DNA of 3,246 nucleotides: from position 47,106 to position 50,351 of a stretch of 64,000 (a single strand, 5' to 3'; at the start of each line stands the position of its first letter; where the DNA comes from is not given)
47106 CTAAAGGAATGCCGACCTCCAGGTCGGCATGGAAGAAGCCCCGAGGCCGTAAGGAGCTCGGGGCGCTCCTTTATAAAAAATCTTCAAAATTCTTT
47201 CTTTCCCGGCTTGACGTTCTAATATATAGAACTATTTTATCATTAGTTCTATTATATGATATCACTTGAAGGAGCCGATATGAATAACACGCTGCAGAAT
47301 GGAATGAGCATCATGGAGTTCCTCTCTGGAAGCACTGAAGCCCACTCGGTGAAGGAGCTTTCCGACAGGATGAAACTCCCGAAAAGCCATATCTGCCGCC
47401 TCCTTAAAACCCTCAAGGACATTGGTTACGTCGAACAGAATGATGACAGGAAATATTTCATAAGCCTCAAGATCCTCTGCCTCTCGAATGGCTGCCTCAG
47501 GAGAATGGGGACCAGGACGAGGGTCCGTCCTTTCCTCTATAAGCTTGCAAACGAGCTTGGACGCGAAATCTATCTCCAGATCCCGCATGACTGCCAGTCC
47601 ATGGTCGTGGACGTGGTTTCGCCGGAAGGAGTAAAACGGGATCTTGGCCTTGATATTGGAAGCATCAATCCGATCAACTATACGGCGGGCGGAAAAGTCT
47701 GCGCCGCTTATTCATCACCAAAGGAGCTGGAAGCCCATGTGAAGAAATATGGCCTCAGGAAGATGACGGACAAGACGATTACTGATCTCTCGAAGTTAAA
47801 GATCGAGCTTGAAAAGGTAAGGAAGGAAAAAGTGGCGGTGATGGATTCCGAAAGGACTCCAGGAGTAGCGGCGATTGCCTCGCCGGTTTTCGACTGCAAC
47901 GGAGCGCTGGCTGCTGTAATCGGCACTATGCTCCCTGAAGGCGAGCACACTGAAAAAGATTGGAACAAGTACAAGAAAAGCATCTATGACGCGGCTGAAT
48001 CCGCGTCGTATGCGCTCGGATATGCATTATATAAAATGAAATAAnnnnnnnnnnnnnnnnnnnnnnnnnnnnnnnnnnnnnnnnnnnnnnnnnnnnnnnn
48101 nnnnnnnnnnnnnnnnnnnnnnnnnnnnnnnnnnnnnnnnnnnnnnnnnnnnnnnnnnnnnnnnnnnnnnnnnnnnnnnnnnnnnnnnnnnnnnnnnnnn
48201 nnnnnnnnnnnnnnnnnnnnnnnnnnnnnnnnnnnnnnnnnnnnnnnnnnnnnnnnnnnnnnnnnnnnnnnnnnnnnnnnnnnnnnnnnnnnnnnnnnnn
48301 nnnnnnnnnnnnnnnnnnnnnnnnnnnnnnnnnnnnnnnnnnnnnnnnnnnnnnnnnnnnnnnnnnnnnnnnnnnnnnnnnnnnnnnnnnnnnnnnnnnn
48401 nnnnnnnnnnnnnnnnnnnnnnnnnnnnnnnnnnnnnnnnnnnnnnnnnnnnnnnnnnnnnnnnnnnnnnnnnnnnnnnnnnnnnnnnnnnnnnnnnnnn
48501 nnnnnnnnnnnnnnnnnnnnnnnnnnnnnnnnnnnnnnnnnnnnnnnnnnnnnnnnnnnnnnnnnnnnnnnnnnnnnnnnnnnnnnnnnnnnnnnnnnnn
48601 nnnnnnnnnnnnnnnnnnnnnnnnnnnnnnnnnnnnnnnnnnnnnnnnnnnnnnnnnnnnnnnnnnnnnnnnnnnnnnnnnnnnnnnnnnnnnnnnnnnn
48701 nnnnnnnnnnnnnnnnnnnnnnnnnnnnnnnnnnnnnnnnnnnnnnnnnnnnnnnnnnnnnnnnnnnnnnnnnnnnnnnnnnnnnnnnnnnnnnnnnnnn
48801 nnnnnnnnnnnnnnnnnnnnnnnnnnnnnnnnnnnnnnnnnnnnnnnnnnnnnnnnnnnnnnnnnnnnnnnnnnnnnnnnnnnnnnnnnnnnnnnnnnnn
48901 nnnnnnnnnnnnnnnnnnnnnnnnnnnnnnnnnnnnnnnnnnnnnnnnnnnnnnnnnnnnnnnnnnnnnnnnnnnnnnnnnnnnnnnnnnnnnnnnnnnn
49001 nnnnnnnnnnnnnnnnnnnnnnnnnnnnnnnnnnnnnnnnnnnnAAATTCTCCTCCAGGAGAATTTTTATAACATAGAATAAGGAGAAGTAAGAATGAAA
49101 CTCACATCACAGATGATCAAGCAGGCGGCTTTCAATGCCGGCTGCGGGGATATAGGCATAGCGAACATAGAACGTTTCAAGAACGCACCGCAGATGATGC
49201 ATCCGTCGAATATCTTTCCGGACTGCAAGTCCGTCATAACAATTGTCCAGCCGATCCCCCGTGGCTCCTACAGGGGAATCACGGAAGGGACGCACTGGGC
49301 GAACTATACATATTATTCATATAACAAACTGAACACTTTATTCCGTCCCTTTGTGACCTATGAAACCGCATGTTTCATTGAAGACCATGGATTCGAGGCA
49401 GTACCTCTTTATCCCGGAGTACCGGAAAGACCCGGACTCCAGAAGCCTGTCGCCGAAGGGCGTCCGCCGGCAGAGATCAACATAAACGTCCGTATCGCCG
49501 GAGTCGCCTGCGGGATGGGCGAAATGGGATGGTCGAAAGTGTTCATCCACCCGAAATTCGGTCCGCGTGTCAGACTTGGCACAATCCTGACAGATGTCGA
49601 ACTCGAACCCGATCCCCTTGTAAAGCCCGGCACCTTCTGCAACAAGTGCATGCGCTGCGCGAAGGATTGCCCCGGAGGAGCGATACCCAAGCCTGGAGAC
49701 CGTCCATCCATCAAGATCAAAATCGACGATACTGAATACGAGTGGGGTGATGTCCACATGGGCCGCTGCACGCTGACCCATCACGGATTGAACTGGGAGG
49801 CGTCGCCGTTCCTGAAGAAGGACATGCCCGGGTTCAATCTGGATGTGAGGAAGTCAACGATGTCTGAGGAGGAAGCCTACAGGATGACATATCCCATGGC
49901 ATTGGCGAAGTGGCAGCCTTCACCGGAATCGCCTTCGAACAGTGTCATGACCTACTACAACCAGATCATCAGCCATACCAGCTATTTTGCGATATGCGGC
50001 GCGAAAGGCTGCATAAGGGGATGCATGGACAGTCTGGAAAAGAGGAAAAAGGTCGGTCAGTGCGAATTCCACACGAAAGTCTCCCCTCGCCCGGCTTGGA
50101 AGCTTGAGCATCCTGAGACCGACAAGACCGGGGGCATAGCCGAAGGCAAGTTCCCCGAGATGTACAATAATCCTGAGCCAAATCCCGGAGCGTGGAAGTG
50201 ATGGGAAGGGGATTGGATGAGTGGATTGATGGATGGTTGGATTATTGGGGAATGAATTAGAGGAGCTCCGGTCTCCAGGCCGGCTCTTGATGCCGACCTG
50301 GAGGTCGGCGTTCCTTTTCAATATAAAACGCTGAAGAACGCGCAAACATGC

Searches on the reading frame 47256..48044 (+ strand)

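Call 8: search_protein_families(library=pfam, proteins=[window:47256-48044:+], max_evalue=0.01)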
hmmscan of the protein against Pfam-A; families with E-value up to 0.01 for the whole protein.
window:47256-48044:+ (262 aa): 10 families
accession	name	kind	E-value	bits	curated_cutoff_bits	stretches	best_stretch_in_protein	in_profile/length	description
PF01614.24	IclR_C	-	1.2e-28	100.3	24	1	81-251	4-173/174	Bacterial transcriptional regulator IclR C-terminal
PF09339.16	HTH_IclR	-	1.2e-11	44.6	22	1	12-62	1-51/52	IclR helix-turn-helix domain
PF12802.13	MarR_2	-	8.1e-05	23.1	27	1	19-64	10-55/61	MarR family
PF13463.12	HTH_27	-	0.00023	21.8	22.2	1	18-70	7-63/68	Winged helix DNA-binding domain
PF01978.25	TrmB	-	0.00081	19.6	25.6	1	29-68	22-61/68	Sugar-specific transcriptional regulator TrmB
PF01022.26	HTH_5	-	0.0011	19.2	22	1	19-60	7-46/47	Bacterial regulatory protein, arsR family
PF02082.26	Rrf2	-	0.0025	18.4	30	1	14-60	6-54/132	Iron-dependent Transcriptional regulator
PF01047.28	MarR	-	0.0049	17.2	24.6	1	28-61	16-49/59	MarR family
PF14394.12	DUF4423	-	0.0089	16.3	30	0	19-67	26-74/165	Domain of unknown function (DUF4423)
PF13601.12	HTH_34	-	0.0091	16.6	27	0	18-62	4-47/80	Winged helix DNA-binding domain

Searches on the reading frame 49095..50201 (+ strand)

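Call 8: search_protein_families(library=pfam, proteins=[window:49095-50201:+], max_evalue=0.01)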
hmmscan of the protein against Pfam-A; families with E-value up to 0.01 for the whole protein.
window:49095-50201:+ (368 aa): 2 families
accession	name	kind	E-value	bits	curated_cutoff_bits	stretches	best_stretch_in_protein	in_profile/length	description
PF13484.11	Fer4_16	-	0.00029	22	30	1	182-203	2-21/66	4Fe-4S double cluster binding domain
PF13187.11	Fer4_9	-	0.0094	16.4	27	1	182-213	2-33/52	4Fe-4S dicluster domain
